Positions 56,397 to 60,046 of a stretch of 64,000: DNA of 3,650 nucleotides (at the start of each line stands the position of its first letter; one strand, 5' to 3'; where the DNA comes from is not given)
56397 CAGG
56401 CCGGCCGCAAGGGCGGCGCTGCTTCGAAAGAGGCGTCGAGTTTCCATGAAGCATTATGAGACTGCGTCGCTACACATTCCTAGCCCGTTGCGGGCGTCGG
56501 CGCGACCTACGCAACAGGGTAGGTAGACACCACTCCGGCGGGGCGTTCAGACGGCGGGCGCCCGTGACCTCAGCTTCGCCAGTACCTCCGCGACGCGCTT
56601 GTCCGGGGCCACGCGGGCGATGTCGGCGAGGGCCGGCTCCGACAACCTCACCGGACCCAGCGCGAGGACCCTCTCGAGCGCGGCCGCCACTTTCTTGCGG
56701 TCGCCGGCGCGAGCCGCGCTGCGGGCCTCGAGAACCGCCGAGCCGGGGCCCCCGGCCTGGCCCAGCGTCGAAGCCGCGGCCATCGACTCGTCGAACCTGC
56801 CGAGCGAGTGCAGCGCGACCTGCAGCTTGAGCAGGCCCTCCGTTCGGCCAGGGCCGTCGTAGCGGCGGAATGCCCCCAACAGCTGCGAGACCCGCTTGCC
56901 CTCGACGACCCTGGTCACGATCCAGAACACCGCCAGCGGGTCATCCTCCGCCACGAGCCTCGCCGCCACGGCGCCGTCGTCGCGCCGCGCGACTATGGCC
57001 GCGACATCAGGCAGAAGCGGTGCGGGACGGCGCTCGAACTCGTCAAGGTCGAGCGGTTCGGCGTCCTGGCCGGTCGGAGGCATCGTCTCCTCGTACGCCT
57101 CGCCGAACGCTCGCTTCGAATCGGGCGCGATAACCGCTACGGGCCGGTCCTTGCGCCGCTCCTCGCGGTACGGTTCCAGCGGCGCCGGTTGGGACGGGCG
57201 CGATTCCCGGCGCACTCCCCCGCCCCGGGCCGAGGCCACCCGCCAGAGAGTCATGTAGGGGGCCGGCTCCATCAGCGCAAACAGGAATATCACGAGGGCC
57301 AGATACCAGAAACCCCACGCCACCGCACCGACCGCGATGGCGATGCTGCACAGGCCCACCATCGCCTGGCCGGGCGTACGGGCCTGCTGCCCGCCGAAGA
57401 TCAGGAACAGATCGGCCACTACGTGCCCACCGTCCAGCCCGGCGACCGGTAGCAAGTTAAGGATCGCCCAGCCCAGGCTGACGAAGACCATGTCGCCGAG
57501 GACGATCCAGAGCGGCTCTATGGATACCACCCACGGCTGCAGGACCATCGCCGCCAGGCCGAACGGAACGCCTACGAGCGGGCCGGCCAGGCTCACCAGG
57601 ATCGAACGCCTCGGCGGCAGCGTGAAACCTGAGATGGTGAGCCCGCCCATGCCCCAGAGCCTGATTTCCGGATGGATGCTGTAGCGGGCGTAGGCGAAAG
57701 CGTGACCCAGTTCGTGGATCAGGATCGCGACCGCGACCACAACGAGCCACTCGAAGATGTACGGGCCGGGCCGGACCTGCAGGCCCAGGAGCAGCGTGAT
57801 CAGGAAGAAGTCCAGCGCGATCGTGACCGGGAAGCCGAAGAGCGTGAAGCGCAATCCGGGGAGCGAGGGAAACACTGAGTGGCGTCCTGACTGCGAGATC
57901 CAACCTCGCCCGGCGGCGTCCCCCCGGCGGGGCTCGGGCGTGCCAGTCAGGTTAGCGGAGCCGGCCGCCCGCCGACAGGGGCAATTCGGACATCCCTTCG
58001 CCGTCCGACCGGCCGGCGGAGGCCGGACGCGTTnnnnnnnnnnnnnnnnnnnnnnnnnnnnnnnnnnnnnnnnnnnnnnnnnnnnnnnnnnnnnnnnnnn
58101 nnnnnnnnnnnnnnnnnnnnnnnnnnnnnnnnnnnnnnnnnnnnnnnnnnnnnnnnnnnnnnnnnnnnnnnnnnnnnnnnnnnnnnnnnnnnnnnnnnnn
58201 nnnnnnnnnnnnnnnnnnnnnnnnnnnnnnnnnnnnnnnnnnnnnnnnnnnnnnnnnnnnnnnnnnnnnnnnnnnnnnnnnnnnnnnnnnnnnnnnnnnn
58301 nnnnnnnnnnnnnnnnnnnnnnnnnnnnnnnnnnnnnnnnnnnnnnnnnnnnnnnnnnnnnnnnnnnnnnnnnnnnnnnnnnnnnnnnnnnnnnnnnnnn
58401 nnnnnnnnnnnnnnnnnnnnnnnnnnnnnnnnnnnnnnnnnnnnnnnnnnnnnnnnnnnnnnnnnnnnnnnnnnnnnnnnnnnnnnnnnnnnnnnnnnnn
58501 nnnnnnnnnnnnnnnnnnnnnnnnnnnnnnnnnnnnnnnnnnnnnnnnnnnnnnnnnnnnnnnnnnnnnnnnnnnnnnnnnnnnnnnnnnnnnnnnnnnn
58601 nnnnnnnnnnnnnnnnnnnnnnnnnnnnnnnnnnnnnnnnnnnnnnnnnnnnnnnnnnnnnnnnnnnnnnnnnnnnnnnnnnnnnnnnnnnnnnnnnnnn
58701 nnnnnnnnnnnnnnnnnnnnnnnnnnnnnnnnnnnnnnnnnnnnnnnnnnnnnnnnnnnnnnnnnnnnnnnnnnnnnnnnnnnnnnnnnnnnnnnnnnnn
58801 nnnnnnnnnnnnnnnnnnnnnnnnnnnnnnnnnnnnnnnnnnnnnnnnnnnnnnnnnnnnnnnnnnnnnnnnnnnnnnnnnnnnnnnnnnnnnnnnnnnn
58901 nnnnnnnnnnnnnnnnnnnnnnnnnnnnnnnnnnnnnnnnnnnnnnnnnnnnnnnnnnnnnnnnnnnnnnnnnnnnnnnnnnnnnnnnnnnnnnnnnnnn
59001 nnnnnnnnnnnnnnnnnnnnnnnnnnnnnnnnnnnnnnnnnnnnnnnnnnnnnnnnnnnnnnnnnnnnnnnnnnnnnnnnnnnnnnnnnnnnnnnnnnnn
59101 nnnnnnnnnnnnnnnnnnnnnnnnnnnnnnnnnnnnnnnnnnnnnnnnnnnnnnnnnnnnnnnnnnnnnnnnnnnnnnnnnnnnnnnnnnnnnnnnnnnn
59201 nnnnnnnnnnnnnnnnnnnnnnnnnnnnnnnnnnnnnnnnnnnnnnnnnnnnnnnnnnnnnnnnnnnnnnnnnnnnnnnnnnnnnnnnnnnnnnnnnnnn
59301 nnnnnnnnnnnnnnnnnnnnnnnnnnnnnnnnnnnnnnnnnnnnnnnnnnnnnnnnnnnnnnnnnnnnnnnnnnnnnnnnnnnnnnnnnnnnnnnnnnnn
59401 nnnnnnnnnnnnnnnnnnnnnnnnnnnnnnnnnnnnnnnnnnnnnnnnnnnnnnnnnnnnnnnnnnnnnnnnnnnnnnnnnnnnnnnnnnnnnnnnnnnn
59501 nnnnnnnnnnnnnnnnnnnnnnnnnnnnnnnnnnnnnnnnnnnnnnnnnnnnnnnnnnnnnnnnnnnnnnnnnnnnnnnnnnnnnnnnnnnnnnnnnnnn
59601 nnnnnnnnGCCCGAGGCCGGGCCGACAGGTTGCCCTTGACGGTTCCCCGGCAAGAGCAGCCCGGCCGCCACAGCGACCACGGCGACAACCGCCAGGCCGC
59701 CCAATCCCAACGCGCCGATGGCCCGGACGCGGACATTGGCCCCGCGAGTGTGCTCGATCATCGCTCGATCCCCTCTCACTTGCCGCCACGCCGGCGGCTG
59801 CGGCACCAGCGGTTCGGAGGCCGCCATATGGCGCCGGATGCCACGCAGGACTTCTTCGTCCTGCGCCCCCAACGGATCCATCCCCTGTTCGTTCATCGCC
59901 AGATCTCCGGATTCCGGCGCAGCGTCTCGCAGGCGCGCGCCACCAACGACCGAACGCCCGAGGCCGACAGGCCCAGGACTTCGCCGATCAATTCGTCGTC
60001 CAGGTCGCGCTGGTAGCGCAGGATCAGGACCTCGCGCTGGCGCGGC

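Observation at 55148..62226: Minus-strand block: two M50 site-2-protease/TPR paralogs bracket an ECF sigma / giant anti-sigma pair, followed by TlpA-like redoxin and CcdA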

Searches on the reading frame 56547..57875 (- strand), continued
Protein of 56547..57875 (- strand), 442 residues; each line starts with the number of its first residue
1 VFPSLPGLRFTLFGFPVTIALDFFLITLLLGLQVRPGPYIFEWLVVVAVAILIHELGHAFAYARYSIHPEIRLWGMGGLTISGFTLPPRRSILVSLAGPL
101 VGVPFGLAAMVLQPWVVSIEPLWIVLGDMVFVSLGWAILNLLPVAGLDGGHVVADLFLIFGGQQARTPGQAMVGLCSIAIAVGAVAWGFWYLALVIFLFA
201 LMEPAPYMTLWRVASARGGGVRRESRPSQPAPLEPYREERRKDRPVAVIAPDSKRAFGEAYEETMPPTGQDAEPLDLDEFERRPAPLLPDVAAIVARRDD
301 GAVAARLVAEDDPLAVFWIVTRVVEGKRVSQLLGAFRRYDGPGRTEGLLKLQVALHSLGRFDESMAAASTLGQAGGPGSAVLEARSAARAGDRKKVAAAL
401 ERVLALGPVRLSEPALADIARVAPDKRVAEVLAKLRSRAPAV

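Call 63: search_protein_families(library=pfam, proteins=[L084:4992-5738:+, L089:2786-3766:+, L165:8970-10085:+, L166:10357-11562:+, L085:4953-6857:+], max_evalue=0.001)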
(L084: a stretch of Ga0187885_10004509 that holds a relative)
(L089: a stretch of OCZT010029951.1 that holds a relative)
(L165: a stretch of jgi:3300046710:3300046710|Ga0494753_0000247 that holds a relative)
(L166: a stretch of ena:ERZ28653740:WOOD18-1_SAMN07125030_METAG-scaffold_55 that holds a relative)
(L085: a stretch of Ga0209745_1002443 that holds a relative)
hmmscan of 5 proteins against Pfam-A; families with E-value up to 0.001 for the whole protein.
L084:4992-5738:+ (248 aa): 4 families
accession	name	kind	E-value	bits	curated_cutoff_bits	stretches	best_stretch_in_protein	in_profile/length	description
PF01476.26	LysM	-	3e-31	107.6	20.9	2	190-234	1-43/43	LysM domain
PF23473.1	LysM3_LYK4_5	-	3.2e-08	34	29.3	0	122-148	5-31/48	LYK4/5 LysM3 domain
PF23577.1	LysM_RLK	-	3.3e-06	27.5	27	0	122-145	3-26/44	LysM domain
PF23446.1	LysM1_NFP_LYK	-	1.6e-05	26.1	36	0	118-166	4-54/60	NFP/LYK LysM1 domain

L089:2786-3766:+ (326 aa): 2 families
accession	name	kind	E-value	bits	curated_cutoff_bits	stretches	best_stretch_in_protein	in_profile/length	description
PF22599.2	SecDF_P1_head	-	3.5e-18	66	27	1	215-314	18-113/114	SecDF, P1 head subdomain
PF21760.3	SecD_1st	-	7.3e-11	41.8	27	1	125-179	2-56/60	Protein translocase subunit SecDF, P1 domain, N-terminal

L165:8970-10085:+ (371 aa): 2 families
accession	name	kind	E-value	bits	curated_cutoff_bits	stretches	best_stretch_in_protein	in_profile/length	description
PF22599.2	SecDF_P1_head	-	8.6e-21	74.4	27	1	222-307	28-113/114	SecDF, P1 head subdomain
PF21760.3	SecD_1st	-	1e-05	25.3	27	1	124-179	2-57/60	Protein translocase subunit SecDF, P1 domain, N-terminal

L166:10357-11562:+ (401 aa): 2 families
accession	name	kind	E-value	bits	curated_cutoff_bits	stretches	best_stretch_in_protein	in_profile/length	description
PF22599.2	SecDF_P1_head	-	2e-16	60.3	27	1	227-307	33-113/114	SecDF, P1 head subdomain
PF21760.3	SecD_1st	-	1.5e-05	24.7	27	1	126-180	2-56/60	Protein translocase subunit SecDF, P1 domain, N-terminal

L085:4953-6857:+ (634 aa): 5 families
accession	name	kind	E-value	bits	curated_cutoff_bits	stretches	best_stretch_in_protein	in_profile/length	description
PF13462.12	Thioredoxin_4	-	1.8e-22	80.7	23.2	1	355-527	5-164/165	Thioredoxin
PF22599.2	SecDF_P1_head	-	9.8e-19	67.8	27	1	227-312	28-113/114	SecDF, P1 head subdomain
PF01476.26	LysM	-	1.9e-07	31.3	20.9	1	556-600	1-43/43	LysM domain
PF21760.3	SecD_1st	-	2.3e-07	30.6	27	1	139-186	10-57/60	Protein translocase subunit SecDF, P1 domain, N-terminal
PF01323.26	DSBA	-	2.4e-07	31.2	25.6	1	367-515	2-181/191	DSBA-like thioredoxin domain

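Call 64: predict_structure(alignment_id=A4)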
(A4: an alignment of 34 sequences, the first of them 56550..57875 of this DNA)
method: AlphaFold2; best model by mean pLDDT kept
length: 442 residues; sequences in the alignment: 34
mean_pLDDT: 83.7   pTM: 0.53
mean pLDDT of the five models: 83.7, 83.5, 78.0, 77.9, 77.0
residues with pLDDT >= 90: 211; 70-90: 174; 50-70: 22; < 50: 35
segments of 3 or more residues with pLDDT < 50: 1-3, 219-248
pLDDT, mean of each block of 10 residues (from residue 1): 65 90 86 79 91 94 84 79 77 94 93 82 89 91 90 93 88 95 90 86 89 72 36 31 38 82 77 78 85 92 96 94 92 95 94 94 95 93 93 92 87 87 79 82 46
secondary structure, 60 per line:
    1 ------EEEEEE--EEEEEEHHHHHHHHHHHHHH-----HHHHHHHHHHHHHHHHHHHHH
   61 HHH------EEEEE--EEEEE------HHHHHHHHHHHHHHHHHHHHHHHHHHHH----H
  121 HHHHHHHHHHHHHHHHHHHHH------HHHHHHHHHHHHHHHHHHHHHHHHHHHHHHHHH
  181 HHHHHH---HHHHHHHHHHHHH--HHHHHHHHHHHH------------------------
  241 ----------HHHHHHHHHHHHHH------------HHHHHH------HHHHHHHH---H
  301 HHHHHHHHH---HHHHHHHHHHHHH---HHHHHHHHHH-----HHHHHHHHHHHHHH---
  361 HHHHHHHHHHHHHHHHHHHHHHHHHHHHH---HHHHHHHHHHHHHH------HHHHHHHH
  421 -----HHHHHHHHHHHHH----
elements in order: E7-12 E15-20 H21-34 H40-63 E70-74 E77-81 H88-115 H120-141 H148-186 H190-202 H205-216 H251-264 H277-282 H289-296 H300-309 H313-325 H329-338 H344-357 H361-389 H393-406 H413-420 H426-438

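Call 66: fold_search(model_id=the predicted structure, library=pdb)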
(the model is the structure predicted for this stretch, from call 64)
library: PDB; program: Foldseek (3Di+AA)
matches with E <= 10: 720; with E <= 0.001: 4
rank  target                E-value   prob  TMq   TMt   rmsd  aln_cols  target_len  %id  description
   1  3b4r_A                4.3e-07  1.00  0.36  0.68   5.2       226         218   18  Site-2 Protease from Methanocaldococcus jannaschii (released 2008-01-15)
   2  3b4r_B                1.3e-06  1.00  0.34  0.63   5.4       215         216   18  Site-2 Protease from Methanocaldococcus jannaschii (released 2008-01-15)
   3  8vjm_A                4.1e-05  1.00  0.33  0.48   9.5       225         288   22  SpoIVFB(E44Q variant):pro-sigmaK complex (released 2024-10-02)
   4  8vjl_A                1.3e-04  1.00  0.34  0.50   8.9       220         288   24  SpoIVFB:pro-sigmaK complex (released 2024-10-02)
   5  9kfx_A                3.6e-02  0.87  0.22  0.16  20.2       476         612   14  Crystal structure of synthetic PPR-DYW in complex with target RNA (released 2025-11-12)
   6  9ijj_l                4.8e-02  0.72  0.19  0.11  26.7       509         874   10  In situ structure of the central apparatus in mouse sperm axoneme. (released 2025-06-04)
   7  5l9u_C                7.0e-02  0.85  0.20  0.19  19.6       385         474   12  Model of human Anaphase-promoting complex/Cyclosome (APC/C-CDH1) with a cross linked Ubiquitin variant-substrate-UBE2C (released 2016-09-14)
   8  5l9t_C                7.0e-02  0.85  0.20  0.19  19.6       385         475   12  Model of human Anaphase-promoting complex/Cyclosome (APC/C-CDH1) with E2 UBE2S poised for polyubiquitination where UBE (released 2016-10-26)
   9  2pl2_A                8.6e-02  0.99  0.19  0.37  10.3       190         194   16  Crystal structure of TTC0263: a thermophilic TPR protein in Thermus thermophilus HB27 (released 2008-03-04)
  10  9hvq_Q                8.6e-02  0.63  0.17  0.10  22.8       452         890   13  Structure of the transcribing Pol II-DSIF-PAF-SPT6-RECQL5 complex (released 2025-07-16)
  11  6sar                  8.6e-02  0.47  0.14  0.15  18.6       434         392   11  E coli BepA/YfgC (released 2020-08-26)
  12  2xcb_B                9.3e-02  0.99  0.17  0.47   7.2       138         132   16  Crystal structure of PcrH in complex with the chaperone binding region of PopD (released 2010-05-05)
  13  8v2d_A                1.0e-01  0.51  0.15  0.19  23.8       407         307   11  Computational Designed Nanocage O43_129 (released 2024-03-13)
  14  9dze_K                1.1e-01  0.57  0.16  0.20  23.4       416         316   12  Computationally Designed Bifaceted Protein Nanomaterial pD5-14 (released 2024-10-30)
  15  3wxx_A                1.2e-01  0.99  0.18  0.44  10.4       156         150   14  Crystal Structure of a T3SS complex from Aeromonas hydrophila (released 2015-10-14)
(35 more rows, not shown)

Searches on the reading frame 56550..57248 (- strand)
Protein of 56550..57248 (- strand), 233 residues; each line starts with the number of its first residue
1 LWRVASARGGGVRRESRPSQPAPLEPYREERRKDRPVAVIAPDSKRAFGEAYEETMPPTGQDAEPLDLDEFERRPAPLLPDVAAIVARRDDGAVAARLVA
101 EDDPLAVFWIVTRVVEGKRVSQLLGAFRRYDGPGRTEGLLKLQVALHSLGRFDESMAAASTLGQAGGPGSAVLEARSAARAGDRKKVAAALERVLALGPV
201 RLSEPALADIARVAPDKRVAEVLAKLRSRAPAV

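Call 42: search_protein_families(library=pfam, proteins=[window:56550-57248:-], max_evalue=10)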
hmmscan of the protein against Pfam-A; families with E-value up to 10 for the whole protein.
window:56550-57248:- (233 aa): 0 families

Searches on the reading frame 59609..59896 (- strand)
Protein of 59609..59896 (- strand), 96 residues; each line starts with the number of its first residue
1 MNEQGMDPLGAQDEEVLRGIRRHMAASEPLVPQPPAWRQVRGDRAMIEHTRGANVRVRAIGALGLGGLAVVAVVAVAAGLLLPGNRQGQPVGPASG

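Call 42: search_protein_families(library=pfam, proteins=[window:59609-59896:-], max_evalue=10)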
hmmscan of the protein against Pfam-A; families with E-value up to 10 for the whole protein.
seq(96 aa): 1 family
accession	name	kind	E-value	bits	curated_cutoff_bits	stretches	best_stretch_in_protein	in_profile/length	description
PF24685.1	OB_RRP5_4th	-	0.17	12.3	31.5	1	49-73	58-82/92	RRP5 OB-fold domain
